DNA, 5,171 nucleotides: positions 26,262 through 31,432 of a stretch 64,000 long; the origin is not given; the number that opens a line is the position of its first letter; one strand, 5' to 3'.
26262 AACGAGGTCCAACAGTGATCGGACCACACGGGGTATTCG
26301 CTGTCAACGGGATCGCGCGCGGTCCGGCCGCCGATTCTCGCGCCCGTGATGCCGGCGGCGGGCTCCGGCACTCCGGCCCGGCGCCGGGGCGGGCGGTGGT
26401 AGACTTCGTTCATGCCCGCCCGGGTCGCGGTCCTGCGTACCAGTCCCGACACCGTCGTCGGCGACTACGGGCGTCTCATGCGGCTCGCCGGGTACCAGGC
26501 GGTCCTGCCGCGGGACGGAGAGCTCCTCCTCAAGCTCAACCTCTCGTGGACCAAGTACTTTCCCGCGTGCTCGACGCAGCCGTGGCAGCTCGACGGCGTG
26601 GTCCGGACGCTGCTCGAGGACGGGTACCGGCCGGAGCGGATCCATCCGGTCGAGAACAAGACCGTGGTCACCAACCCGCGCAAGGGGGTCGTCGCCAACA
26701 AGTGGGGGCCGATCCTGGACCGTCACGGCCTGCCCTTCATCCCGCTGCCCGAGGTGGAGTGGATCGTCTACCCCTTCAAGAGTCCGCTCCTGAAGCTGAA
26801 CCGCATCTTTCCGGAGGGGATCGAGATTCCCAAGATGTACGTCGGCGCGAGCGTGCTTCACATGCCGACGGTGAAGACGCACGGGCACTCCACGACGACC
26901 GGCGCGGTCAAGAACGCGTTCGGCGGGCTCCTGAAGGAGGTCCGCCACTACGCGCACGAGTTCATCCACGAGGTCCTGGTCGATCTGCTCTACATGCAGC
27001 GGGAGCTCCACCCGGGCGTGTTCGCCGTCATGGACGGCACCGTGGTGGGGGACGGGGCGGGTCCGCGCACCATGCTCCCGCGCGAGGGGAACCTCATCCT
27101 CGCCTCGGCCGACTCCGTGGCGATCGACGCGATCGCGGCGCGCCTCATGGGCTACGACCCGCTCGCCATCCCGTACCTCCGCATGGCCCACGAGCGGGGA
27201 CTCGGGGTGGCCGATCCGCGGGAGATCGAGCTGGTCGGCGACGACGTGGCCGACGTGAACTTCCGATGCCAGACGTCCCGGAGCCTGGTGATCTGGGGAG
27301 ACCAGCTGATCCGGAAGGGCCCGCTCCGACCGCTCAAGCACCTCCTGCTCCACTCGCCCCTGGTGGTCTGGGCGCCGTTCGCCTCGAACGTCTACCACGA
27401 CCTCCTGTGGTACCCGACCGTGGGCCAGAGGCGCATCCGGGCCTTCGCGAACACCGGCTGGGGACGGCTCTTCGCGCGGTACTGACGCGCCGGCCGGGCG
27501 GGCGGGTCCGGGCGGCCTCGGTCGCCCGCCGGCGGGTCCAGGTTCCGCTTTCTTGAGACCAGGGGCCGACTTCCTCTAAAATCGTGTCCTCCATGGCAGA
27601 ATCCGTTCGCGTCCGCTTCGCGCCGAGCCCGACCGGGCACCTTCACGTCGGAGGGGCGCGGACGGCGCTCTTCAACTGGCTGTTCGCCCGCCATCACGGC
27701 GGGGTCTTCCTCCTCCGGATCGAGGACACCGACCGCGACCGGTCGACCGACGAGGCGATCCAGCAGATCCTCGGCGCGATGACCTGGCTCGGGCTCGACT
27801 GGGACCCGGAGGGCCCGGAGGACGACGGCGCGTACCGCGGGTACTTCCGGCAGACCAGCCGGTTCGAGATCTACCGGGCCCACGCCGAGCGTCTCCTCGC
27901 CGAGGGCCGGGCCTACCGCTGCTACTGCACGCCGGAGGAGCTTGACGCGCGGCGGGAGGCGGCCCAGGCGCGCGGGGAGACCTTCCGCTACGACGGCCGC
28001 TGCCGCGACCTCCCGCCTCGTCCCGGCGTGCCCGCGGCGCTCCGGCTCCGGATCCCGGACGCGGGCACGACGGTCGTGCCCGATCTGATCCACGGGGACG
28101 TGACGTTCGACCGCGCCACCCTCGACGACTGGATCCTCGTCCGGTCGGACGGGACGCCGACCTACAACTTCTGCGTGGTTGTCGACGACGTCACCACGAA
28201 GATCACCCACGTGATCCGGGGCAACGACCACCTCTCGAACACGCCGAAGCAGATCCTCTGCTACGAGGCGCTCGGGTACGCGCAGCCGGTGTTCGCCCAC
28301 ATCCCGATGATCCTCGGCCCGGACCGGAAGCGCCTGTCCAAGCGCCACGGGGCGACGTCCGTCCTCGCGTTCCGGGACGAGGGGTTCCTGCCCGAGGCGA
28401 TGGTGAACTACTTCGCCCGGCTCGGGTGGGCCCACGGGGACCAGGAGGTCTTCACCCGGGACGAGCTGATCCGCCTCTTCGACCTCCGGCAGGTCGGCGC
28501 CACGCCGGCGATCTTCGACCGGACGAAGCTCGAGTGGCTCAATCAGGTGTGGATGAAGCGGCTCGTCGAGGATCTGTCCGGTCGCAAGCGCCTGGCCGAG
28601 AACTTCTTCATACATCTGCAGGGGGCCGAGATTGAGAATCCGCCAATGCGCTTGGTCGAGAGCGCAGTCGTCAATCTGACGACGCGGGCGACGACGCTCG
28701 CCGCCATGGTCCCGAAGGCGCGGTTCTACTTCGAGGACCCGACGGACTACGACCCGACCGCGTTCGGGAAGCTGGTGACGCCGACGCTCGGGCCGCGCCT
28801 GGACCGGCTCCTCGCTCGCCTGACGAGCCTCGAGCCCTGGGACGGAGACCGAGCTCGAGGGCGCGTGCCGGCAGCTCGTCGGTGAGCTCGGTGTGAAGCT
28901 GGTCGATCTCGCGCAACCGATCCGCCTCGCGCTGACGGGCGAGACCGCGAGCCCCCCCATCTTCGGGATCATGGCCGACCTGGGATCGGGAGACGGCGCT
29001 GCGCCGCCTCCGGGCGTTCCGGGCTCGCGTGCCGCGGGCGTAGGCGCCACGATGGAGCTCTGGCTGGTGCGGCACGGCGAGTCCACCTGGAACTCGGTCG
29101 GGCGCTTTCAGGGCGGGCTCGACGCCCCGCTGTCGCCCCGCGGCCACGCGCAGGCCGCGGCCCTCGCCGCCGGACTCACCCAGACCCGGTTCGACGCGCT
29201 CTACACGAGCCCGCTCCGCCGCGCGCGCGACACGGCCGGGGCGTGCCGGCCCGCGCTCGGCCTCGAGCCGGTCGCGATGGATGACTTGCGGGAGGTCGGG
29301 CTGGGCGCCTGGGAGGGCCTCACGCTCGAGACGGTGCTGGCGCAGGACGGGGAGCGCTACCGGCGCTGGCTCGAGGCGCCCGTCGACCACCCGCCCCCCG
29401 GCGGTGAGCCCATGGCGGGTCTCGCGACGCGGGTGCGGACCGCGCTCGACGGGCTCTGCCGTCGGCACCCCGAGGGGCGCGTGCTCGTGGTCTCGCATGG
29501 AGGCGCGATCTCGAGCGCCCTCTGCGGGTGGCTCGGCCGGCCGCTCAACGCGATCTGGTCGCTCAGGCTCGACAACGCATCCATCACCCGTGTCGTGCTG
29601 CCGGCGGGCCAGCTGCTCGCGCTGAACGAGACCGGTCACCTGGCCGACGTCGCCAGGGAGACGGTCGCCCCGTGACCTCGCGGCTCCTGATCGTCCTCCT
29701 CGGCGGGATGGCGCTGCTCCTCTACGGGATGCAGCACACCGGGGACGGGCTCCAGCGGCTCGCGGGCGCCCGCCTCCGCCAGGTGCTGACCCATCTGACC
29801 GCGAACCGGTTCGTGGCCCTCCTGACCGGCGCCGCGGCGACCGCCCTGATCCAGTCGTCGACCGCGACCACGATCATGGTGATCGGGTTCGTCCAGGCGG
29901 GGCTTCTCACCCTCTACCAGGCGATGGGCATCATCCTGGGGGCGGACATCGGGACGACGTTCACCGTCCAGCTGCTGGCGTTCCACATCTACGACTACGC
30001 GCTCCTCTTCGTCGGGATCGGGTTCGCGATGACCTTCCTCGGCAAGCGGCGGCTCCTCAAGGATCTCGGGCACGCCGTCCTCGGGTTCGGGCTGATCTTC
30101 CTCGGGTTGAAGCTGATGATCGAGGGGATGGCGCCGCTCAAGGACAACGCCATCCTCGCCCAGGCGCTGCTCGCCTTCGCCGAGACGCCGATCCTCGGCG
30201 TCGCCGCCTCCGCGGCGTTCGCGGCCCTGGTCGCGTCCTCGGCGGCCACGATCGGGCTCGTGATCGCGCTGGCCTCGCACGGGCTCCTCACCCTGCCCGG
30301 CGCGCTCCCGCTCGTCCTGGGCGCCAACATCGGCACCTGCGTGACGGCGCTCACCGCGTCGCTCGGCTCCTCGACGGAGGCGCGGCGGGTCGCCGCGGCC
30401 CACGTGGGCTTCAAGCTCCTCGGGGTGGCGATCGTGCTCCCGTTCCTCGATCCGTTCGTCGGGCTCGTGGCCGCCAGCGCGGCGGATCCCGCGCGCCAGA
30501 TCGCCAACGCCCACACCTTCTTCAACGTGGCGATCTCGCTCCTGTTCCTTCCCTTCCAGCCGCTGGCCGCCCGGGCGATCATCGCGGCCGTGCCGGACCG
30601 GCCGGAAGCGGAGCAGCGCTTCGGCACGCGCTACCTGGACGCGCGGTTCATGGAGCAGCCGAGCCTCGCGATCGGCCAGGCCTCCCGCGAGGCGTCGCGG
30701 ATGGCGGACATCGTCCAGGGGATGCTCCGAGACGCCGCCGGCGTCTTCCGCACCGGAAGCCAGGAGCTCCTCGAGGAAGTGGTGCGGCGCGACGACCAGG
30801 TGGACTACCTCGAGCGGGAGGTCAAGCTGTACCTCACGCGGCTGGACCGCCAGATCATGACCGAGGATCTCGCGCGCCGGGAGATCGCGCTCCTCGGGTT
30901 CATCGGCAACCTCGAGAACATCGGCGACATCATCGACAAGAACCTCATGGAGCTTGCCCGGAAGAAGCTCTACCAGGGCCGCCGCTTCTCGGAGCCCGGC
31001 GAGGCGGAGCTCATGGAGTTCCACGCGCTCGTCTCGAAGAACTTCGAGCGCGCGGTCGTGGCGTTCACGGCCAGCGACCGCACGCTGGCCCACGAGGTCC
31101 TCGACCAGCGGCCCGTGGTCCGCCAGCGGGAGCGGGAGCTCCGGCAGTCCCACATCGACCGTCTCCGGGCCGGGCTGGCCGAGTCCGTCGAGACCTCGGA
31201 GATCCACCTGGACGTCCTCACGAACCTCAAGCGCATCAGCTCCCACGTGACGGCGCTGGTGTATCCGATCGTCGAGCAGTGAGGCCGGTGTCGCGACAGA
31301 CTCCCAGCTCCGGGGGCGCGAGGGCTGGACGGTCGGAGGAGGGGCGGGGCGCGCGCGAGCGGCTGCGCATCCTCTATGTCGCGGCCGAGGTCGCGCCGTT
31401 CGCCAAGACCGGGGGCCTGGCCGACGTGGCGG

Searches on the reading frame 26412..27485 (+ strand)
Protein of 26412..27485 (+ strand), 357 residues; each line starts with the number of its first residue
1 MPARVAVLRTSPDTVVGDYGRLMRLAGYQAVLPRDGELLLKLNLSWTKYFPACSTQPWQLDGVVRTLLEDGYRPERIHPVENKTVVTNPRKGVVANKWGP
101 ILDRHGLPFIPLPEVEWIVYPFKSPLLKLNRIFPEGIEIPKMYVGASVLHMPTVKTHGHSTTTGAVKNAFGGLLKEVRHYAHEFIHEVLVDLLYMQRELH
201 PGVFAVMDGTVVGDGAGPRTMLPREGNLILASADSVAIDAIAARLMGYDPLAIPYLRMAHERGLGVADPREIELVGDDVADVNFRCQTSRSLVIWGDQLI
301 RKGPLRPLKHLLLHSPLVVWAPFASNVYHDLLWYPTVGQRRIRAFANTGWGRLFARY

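Call 20: find_encoding_contigs(protein=window:26412-27485:+, flank=3000, max_places=6)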
Protein window:26412-27485:+ (357 aa): no gene with exactly this product is on record in the collection.

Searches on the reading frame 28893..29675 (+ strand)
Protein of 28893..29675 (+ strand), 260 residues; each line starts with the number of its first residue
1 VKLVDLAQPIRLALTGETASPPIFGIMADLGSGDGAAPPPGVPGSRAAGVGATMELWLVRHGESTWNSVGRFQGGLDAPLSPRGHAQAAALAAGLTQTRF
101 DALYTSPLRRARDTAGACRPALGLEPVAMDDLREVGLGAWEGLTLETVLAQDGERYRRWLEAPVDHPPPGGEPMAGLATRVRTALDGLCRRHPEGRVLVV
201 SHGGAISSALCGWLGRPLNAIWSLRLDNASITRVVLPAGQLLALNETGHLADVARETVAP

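Call 36: search_protein_families(library=pfam, proteins=[window:28893-29675:+], max_evalue=0.001)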
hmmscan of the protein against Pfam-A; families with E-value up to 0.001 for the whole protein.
window:28893-29675:+ (260 aa): 2 families
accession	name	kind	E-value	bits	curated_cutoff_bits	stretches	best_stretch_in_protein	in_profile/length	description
PF00300.27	His_Phos_1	-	2.7e-61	207.1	21.7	1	56-240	1-185/194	Histidine phosphatase superfamily (branch 1)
PF19269.4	Anticodon_2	-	1.5e-05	25.8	23.6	1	2-32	100-130/141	Anticodon binding domain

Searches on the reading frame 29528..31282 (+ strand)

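Call 36: search_protein_families(library=pfam, proteins=[window:29528-31282:+], max_evalue=0.001)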
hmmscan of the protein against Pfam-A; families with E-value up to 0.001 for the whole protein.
window:29528-31282:+ (584 aa): 2 families
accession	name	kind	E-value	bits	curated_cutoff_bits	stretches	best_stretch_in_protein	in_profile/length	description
PF02690.20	Na_Pi_cotrans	-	5.6e-59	198.5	29.1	2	63-197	1-135/137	Na+/Pi-cotransporter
PF01895.24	PhoU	-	1.9e-20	73.4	23.5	2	390-469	2-82/89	PhoU domain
